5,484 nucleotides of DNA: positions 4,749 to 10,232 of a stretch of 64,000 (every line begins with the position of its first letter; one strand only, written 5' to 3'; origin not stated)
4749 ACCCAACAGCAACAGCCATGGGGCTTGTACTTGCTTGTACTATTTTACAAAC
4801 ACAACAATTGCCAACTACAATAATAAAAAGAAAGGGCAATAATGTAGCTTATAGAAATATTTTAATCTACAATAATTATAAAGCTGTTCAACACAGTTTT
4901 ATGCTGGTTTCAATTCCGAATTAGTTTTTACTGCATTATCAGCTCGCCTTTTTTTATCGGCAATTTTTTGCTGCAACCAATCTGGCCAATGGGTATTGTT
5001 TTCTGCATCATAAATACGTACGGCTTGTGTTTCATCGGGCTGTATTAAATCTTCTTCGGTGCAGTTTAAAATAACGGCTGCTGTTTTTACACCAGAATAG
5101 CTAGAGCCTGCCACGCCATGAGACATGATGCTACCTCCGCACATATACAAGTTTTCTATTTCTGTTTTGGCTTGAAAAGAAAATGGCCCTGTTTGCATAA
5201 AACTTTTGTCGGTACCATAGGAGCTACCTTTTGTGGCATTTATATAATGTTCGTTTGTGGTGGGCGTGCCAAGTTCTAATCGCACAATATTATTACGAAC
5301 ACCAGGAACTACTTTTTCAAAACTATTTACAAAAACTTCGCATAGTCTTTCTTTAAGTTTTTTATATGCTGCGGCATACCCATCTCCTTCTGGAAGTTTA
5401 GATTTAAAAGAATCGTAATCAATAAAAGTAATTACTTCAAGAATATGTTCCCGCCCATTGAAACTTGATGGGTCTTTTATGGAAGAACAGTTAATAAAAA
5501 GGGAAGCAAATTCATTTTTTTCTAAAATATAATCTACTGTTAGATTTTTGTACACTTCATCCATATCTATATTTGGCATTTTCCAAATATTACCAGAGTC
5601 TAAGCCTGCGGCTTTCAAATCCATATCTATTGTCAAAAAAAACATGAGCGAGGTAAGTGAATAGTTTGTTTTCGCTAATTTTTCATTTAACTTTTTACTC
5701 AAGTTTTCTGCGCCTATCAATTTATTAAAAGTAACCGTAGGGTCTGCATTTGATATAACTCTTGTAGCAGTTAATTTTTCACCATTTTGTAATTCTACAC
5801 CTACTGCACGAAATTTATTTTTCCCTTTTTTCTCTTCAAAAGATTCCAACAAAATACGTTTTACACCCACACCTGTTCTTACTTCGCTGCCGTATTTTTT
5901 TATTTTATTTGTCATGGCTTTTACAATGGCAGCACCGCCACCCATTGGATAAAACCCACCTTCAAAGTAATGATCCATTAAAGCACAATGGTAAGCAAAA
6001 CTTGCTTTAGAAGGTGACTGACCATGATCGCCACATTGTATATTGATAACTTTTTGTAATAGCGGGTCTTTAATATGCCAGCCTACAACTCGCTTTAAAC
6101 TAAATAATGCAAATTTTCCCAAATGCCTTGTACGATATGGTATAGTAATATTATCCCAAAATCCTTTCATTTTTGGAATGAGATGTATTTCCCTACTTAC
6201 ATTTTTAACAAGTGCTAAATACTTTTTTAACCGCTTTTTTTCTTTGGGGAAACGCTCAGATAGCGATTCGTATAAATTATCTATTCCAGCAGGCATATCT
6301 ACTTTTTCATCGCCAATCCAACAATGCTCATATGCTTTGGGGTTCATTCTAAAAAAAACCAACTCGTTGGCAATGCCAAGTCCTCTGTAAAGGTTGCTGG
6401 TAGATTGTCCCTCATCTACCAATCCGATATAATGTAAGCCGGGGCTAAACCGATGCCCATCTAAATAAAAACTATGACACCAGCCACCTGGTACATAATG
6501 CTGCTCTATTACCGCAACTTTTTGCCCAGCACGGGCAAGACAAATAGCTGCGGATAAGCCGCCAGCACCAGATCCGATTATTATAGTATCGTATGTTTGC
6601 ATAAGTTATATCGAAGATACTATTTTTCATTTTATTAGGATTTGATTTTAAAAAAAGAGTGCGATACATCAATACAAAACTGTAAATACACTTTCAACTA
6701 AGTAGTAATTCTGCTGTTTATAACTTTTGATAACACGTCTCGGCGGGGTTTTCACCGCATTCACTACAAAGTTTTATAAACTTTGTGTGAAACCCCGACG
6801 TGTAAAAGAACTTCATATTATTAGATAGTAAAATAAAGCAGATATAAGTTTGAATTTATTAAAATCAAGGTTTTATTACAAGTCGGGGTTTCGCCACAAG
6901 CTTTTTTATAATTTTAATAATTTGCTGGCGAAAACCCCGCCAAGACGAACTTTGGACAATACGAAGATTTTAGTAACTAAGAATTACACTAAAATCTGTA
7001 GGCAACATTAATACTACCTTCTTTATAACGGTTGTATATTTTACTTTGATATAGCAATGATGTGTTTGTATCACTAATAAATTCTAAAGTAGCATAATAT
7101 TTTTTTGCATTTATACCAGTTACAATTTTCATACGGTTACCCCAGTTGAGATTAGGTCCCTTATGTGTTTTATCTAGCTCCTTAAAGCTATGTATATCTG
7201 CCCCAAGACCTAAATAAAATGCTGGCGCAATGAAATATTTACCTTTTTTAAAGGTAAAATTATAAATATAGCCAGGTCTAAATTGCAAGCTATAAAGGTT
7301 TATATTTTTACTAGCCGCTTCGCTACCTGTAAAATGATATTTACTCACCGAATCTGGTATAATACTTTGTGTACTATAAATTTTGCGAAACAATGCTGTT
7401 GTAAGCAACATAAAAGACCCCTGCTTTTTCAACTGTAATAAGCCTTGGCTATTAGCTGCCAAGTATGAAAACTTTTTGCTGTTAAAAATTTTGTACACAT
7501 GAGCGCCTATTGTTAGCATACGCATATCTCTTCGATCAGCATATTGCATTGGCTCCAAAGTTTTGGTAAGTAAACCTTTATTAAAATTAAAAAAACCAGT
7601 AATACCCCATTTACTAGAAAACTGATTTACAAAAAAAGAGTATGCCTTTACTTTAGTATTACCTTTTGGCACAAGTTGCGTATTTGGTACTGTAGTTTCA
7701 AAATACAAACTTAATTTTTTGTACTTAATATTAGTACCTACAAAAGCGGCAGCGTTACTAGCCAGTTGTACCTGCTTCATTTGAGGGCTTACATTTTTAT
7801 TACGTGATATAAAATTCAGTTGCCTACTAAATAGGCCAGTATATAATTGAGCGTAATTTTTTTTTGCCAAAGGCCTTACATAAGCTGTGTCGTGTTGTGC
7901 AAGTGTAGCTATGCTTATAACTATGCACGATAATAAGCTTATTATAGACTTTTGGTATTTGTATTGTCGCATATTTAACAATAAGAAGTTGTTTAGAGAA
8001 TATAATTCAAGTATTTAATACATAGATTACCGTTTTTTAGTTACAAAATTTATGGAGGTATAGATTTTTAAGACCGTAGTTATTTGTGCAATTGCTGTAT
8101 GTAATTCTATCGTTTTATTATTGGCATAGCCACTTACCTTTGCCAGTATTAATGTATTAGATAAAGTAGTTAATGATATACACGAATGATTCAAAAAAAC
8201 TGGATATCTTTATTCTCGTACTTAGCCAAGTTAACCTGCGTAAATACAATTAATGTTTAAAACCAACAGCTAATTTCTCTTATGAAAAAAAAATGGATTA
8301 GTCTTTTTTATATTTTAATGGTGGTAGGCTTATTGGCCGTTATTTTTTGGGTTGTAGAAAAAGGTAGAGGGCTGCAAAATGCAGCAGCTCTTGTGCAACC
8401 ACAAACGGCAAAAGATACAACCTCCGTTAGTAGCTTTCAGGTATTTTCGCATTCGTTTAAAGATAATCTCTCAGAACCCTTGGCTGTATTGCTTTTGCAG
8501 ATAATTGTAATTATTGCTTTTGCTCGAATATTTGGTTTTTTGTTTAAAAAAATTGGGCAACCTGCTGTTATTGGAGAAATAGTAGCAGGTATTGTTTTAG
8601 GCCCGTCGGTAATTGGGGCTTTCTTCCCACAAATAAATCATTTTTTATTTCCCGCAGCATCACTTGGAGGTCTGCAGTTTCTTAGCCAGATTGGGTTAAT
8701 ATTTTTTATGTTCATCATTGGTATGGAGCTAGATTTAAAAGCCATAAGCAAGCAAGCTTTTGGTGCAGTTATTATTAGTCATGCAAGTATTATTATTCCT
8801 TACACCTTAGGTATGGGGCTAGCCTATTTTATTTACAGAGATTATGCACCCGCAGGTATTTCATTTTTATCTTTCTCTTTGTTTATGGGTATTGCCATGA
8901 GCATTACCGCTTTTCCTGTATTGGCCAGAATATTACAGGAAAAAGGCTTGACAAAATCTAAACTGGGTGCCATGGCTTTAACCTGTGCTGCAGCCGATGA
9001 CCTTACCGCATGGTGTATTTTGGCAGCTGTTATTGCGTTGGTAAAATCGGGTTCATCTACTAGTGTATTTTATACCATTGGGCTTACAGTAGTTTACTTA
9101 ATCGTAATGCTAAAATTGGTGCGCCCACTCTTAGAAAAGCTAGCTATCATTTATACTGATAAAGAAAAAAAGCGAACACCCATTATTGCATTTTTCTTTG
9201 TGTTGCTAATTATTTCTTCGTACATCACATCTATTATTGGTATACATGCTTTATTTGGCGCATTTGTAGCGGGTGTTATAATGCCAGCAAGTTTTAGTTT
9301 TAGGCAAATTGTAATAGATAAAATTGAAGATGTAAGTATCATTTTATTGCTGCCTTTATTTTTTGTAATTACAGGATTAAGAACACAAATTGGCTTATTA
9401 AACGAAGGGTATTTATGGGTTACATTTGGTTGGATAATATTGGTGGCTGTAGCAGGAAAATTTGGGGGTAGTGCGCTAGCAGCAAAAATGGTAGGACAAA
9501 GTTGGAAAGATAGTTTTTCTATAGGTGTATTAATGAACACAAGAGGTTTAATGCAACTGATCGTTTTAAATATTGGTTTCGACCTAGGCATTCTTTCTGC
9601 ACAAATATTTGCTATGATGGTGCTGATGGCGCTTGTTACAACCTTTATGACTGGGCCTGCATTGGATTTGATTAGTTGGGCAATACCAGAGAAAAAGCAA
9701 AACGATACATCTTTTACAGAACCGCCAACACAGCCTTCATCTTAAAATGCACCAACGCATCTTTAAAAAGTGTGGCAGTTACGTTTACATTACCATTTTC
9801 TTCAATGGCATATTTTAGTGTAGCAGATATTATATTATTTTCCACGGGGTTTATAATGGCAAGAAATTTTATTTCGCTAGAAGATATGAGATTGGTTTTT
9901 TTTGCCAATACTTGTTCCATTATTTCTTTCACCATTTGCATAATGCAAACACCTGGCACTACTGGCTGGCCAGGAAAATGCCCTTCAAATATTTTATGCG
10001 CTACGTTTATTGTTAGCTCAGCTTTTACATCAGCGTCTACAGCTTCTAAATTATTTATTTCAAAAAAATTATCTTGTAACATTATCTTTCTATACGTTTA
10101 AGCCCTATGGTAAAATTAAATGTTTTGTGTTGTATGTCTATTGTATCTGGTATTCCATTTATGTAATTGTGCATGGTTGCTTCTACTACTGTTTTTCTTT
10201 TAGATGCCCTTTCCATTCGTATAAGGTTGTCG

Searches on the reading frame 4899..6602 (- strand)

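Call 7: search_protein_families(library=pfam, proteins=[window:4899-6602:-], max_evalue=0.01)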
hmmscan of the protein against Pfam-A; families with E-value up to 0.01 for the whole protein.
window:4899-6602:- (567 aa): 12 families
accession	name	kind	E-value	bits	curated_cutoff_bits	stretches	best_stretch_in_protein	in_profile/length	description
PF01593.30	Amino_oxidase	-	1.4e-17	64.6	19.8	1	14-291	2-259/443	Flavin containing amine oxidoreductase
PF13450.12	NAD_binding_8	-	6.4e-13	49.2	21.9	1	8-73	1-66/68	NAD(P)-binding Rossmann-like domain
PF00890.30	FAD_binding_2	-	1.3e-10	41.6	20.4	1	5-45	1-39/414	FAD binding domain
PF01266.30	DAO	-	1.3e-07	31.9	27.9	1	5-39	1-35/353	FAD dependent oxidoreductase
PF12831.13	FAD_oxidored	-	9.1e-07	28.9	27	1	5-41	1-37/416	FAD dependent oxidoreductase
PF07992.20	Pyr_redox_2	-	1.6e-06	28.2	26.1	1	4-38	1-36/291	Pyridine nucleotide-disulphide oxidoreductase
PF01946.23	Thi4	-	3.1e-06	27.1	26.2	1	4-41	18-56/235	Thi4 family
PF03486.20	HI0933_like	-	8.5e-06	25.8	50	1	5-36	2-33/244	HI0933-like protein Rossmann domain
PF01494.25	FAD_binding_3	-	0.0001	22.1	22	1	4-35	2-33/349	FAD binding domain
PF13738.12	Pyr_redox_3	-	0.001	18.8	30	1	7-54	1-48/305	Pyridine nucleotide-disulphide oxidoreductase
PF01134.28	GIDA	-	0.0045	16.5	22.1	1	5-35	1-31/391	Glucose inhibited division protein A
PF00070.33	Pyr_redox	-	0.005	17.8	22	0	6-34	2-30/82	Pyridine nucleotide-disulphide oxidoreductase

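Call 88: search_protein_families(library=ncbifam, proteins=[window:4899-6602:-], max_evalue=0.00001)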
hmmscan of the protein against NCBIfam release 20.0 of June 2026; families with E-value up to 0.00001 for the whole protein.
window:4899-6602:- (567 aa): 21 families
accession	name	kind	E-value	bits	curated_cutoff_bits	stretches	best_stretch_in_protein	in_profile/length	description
TIGR02734.1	crtI_fam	subfamily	3.4e-46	158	238.1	1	7-515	2-492/504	phytoene desaturase family protein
TIGR02730.1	carot_isom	equivalog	5.7e-46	157.4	586.9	1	4-509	1-486/493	carotenoid isomerase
NF058655.1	CrtID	equivalog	2.8e-30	105.6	640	1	7-491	2-460/478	bifunctional phytoene desaturase/3,4-desaturase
TIGR02733.1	desat_CrtD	equivalog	3e-27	95.5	549.7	2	216-511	223-488/492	C-3',4' desaturase CrtD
NF045637.1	carotdesatCrtDProt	equivalog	3.5e-23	81.9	580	1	7-512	2-483/485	1-hydroxycarotenoid 3,4-desaturase CrtD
NF045689.1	BCarotKetCrtO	equivalog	4.6e-23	81.6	1000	1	166-514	184-538/563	beta-carotene ketolase CrtO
NF042421.1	hydcarot_desat_CrtD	equivalog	9e-18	64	500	1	6-497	4-468/487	1-hydroxycarotenoid 3,4-desaturase CrtD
NF005560.0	PRK07233.1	equivalog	2.2e-12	46.5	252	1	7-83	4-78/435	hypothetical protein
NF003585.0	PRK05249.1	equivalog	2.2e-09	36.5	465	1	2-43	5-46/464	Si-specific NAD(P)(+) transhydrogenase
NF005545.0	PRK07208.1-1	equivalog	2.7e-08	32.7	451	1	3-57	7-62/504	hypothetical protein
TIGR03467.1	HpnE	equivalog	5.3e-08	32.6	283.05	1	7-57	2-54/430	hydroxysqualene dehydroxylase HpnE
NF009476.0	PRK12839.1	equivalog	6e-08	31.3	940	1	2-41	7-46/572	FAD-dependent oxidoreductase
NF006130.0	PRK08274.1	equivalog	6.2e-08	31.9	369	0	2-34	4-36/467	FAD-dependent tricarballylate dehydrogenase TcuA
TIGR01350.1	lipoamide_DH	equivalog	6.2e-08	31.8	408.8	1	4-42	2-39/461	dihydrolipoyl dehydrogenase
NF004789.0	PRK06134.1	subfamily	3.5e-07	29.2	747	1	2-40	11-49/581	FAD-dependent oxidoreductase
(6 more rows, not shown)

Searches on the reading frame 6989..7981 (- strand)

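Call 7: search_protein_families(library=pfam, proteins=[window:6989-7981:-], max_evalue=0.01)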
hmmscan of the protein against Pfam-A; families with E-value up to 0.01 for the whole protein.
window:6989-7981:- (330 aa): 1 family
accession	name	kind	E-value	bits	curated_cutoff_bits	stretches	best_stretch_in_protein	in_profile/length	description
PF14391.12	DUF4421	-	1.4e-32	113.9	32.1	1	30-330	2-302/302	Domain of unknown function (DUF4421)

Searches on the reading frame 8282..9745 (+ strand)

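Call 7: search_protein_families(library=pfam, proteins=[window:8282-9745:+], max_evalue=0.01)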
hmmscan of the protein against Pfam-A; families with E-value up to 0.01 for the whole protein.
window:8282-9745:+ (487 aa): 1 family
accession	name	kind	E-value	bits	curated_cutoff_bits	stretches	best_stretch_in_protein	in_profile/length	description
PF00999.27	Na_H_Exchanger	-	5.5e-56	190.5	26.2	1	77-461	3-369/375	Sodium/hydrogen exchanger, transmembrane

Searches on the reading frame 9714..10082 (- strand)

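Call 88: search_protein_families(library=ncbifam, proteins=[window:9714-10082:-], max_evalue=0.00001)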
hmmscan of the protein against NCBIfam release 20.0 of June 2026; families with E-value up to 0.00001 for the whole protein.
window:9714-10082:- (122 aa): 3 families
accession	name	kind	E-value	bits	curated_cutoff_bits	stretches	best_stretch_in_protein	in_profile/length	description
TIGR01750.1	fabZ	equivalog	5.1e-08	32.9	155.15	1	14-84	27-106/141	3-hydroxyacyl-ACP dehydratase FabZ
NF000582.1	PRK00006.1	equivalog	2.3e-07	30.9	113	1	17-77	28-86/137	3-hydroxyacyl-ACP dehydratase FabZ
NF009667.0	PRK13188.1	equivalog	9.1e-06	24.6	465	1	20-59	351-390/464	bifunctional UDP-3-O-[3-hydroxymyristoyl] N-acetylglucosamine deacetylase/3-hydroxyacyl-ACP dehydratase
